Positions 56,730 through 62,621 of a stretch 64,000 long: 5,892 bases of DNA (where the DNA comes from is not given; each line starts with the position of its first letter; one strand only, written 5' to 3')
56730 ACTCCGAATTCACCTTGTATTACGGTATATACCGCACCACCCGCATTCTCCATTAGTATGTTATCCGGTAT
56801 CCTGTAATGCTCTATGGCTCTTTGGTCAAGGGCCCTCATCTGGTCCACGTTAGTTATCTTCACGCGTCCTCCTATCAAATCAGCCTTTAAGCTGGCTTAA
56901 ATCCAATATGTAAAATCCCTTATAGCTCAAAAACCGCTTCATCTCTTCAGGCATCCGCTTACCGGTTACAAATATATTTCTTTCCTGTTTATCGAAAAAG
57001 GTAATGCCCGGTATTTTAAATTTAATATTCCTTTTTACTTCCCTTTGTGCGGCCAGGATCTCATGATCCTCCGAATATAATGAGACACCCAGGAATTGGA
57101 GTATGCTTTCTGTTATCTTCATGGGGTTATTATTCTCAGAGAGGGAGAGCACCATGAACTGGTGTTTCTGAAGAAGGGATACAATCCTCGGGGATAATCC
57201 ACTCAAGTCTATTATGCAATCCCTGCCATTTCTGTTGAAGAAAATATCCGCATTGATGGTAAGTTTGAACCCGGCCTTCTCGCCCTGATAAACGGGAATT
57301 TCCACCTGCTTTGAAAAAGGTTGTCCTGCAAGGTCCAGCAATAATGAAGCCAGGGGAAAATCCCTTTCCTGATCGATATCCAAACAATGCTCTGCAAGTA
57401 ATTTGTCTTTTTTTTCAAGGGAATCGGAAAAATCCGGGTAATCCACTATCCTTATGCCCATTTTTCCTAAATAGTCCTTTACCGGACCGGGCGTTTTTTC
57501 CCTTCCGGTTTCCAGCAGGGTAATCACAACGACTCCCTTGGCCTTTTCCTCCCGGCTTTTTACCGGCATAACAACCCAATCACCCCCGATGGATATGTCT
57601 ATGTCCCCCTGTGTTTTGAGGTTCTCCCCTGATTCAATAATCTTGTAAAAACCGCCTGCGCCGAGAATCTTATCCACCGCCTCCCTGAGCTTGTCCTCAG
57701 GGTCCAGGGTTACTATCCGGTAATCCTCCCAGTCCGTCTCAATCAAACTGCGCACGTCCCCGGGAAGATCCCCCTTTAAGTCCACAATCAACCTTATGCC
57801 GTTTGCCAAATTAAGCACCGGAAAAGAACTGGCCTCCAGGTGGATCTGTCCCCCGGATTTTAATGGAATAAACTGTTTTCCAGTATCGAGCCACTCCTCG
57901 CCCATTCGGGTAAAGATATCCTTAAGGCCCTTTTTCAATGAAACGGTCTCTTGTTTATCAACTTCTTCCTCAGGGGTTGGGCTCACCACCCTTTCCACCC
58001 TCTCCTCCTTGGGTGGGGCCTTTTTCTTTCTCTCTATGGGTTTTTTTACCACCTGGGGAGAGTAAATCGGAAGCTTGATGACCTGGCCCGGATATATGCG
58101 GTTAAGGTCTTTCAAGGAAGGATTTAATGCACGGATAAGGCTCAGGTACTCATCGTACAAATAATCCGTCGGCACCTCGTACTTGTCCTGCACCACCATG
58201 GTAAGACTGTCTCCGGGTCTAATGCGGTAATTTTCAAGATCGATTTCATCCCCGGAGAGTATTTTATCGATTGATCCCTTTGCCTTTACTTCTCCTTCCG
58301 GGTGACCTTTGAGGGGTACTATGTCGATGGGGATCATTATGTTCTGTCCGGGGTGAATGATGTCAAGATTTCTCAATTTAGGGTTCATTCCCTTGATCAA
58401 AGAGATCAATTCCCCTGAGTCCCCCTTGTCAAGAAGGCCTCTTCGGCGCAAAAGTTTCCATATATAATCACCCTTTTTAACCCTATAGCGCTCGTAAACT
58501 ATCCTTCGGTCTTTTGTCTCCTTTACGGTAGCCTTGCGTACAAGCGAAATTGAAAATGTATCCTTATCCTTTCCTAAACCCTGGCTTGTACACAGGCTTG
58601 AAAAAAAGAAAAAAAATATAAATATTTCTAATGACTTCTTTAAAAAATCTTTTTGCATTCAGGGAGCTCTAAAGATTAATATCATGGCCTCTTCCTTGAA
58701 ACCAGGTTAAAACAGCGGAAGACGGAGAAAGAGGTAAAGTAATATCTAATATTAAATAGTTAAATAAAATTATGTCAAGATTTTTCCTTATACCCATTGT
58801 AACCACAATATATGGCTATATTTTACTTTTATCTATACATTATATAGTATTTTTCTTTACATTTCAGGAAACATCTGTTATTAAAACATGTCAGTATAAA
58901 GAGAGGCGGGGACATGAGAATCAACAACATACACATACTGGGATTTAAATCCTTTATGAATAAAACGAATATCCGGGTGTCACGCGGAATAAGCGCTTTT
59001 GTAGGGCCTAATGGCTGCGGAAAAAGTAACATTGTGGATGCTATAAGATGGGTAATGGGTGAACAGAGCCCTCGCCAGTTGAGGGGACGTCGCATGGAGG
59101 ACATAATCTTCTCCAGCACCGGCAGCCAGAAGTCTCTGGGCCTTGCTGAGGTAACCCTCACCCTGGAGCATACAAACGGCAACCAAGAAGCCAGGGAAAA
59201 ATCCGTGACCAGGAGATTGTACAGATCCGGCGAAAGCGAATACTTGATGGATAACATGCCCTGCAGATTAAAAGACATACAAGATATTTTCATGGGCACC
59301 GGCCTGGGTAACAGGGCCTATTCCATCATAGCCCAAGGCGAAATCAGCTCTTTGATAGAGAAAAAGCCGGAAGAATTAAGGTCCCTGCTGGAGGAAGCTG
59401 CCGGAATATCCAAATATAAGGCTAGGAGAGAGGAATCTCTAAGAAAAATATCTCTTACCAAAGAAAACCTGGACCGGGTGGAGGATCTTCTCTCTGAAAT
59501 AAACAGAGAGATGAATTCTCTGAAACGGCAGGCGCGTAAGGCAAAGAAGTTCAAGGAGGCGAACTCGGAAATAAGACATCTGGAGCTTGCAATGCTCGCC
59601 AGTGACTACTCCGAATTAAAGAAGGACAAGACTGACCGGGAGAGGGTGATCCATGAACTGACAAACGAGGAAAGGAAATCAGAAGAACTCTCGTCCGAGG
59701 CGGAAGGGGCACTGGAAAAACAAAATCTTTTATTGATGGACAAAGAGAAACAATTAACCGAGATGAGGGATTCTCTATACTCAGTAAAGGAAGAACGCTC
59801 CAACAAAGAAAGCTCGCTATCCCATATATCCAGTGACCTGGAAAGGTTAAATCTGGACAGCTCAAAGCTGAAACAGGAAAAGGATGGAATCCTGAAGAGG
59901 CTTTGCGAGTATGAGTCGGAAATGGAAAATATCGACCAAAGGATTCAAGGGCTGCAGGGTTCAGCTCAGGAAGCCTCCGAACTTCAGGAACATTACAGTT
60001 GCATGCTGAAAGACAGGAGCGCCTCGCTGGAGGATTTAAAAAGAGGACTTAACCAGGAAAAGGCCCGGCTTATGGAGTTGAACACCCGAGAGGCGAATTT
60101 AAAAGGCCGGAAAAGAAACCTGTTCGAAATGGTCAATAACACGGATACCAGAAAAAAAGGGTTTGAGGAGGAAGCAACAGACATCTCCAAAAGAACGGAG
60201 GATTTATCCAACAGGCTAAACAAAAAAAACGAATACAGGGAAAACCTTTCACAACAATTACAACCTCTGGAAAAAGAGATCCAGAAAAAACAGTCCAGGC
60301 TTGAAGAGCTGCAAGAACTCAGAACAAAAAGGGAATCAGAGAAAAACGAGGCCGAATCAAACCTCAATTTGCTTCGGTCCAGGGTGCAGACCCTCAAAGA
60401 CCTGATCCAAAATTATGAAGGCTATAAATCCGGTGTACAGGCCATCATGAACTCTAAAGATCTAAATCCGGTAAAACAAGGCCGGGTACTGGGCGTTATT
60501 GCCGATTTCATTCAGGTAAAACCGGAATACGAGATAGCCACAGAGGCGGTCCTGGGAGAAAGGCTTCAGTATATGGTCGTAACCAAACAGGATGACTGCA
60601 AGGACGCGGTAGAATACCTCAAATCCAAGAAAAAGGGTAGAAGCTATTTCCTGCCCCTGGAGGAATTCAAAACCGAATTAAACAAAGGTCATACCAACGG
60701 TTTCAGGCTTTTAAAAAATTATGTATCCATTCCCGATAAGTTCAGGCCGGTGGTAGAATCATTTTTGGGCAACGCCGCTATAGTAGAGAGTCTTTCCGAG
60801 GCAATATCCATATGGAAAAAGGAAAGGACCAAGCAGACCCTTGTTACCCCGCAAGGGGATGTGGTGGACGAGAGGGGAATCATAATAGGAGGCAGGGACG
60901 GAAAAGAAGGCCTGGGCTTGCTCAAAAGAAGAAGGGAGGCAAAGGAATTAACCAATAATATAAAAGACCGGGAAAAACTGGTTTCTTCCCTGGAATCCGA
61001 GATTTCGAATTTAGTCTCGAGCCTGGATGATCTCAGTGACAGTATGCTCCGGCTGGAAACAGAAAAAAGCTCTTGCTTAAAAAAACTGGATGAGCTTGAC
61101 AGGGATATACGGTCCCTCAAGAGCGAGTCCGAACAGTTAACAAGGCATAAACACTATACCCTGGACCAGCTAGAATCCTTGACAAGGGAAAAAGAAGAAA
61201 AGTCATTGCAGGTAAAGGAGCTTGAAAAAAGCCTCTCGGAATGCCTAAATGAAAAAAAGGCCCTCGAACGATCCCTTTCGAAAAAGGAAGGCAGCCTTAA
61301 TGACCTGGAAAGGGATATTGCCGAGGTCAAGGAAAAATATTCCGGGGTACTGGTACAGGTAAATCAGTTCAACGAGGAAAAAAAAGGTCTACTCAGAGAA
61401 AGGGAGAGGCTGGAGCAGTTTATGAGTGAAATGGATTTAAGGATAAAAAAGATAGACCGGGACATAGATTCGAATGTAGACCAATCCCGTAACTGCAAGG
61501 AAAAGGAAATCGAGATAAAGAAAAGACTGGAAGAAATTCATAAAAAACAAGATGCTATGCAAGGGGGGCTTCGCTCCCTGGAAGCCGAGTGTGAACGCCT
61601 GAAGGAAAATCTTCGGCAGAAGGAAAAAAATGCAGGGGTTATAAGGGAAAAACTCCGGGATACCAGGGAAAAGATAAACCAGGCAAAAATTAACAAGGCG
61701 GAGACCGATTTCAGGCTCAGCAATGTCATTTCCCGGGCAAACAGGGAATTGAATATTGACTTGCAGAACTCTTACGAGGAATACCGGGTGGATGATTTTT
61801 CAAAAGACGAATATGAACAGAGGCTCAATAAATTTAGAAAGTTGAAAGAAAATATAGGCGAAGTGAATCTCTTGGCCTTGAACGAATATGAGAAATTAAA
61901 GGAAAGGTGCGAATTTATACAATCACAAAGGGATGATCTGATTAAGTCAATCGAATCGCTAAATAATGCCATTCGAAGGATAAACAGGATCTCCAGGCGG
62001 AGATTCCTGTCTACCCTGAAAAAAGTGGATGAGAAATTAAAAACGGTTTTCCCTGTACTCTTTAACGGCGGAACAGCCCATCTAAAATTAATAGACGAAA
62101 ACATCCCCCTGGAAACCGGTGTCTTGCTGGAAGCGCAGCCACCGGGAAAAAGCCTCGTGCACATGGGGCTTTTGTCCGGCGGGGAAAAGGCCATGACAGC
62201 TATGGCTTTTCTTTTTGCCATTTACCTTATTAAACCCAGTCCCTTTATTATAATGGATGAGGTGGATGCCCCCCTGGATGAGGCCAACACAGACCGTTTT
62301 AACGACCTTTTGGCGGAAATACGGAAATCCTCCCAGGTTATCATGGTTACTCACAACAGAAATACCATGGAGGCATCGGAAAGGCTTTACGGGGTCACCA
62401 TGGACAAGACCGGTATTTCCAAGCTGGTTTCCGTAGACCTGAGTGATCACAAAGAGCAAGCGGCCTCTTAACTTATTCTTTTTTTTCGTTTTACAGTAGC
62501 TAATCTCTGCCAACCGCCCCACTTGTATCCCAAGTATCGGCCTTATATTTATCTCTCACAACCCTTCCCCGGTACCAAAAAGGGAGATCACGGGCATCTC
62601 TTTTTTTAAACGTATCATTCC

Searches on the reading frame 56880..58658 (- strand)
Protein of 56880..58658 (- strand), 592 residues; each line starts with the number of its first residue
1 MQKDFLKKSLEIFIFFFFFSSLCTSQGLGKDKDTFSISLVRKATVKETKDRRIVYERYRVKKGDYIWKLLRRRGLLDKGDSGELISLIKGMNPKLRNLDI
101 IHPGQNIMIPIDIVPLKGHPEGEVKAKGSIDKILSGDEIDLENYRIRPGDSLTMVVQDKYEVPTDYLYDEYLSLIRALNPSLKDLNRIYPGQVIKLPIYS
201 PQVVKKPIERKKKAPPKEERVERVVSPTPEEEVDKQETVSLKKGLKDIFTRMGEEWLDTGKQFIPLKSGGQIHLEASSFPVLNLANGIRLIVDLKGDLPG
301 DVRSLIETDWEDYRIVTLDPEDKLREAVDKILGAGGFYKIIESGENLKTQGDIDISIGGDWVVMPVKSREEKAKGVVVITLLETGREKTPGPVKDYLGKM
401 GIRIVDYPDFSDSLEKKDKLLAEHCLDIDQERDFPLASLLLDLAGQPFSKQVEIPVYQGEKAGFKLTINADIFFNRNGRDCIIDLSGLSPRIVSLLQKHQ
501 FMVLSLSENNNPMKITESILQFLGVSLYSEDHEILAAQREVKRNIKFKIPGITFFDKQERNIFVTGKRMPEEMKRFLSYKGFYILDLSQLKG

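Call 87: search_protein_families(library=pfam, proteins=[window:56880-58658:-], max_evalue=0.00001)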
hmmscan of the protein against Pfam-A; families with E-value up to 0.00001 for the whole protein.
window:56880-58658:- (592 aa): 1 family
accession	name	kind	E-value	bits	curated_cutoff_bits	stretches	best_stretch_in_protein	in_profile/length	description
PF01476.26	LysM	-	3.6e-10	40.1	20.9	0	58-110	1-43/43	LysM domain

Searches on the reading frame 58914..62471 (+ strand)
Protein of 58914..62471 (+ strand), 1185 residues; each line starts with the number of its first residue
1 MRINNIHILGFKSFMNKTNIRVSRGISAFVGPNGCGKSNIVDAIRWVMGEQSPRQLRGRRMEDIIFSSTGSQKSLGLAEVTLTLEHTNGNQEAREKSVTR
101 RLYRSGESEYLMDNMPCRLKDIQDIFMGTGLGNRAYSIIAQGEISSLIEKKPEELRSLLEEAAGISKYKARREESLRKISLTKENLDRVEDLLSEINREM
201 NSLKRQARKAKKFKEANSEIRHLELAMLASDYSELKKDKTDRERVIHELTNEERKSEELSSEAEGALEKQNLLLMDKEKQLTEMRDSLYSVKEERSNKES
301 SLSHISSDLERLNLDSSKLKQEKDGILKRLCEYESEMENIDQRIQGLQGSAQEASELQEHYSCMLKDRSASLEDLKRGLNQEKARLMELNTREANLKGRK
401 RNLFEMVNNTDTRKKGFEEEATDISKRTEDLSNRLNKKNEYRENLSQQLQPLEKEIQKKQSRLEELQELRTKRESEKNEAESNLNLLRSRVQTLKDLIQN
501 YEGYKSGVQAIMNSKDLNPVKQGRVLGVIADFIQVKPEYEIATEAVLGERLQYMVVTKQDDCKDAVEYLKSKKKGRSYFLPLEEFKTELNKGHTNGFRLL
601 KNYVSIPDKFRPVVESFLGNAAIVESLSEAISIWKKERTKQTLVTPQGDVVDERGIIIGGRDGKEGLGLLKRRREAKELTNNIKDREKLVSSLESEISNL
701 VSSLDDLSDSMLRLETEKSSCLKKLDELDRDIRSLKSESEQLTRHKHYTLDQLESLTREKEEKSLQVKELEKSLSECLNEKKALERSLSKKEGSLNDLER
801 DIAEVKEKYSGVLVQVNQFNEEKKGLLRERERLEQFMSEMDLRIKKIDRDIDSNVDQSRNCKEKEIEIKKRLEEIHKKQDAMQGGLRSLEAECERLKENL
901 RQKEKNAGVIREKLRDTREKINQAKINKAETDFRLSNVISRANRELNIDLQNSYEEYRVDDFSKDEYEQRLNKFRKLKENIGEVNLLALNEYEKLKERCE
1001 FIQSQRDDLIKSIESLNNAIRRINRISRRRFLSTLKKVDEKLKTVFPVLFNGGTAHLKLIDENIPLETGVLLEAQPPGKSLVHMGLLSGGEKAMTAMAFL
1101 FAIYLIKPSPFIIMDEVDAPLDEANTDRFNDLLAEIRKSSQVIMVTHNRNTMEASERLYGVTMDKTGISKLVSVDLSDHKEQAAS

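Call 87: search_protein_families(library=pfam, proteins=[window:58914-62471:+], max_evalue=0.00001)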
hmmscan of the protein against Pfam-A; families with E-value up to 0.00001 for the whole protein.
window:58914-62471:+ (1185 aa): 4 families
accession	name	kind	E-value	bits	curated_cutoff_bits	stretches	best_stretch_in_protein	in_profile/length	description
PF02463.25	SMC_N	-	5e-52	176.9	40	1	3-1169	2-219/220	RecF/RecN/SMC N terminal domain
PF06470.18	SMC_hinge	-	6.5e-28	97.9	22.5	1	524-633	3-115/116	SMC proteins Flexible Hinge Domain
PF13175.12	AAA_15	-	1e-09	39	32.1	1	1-338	1-261/374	AAA ATPase domain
PF13304.12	AAA_21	-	7.2e-08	33.3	27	1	26-85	1-63/304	AAA domain, putative AbiEii toxin, Type IV TA system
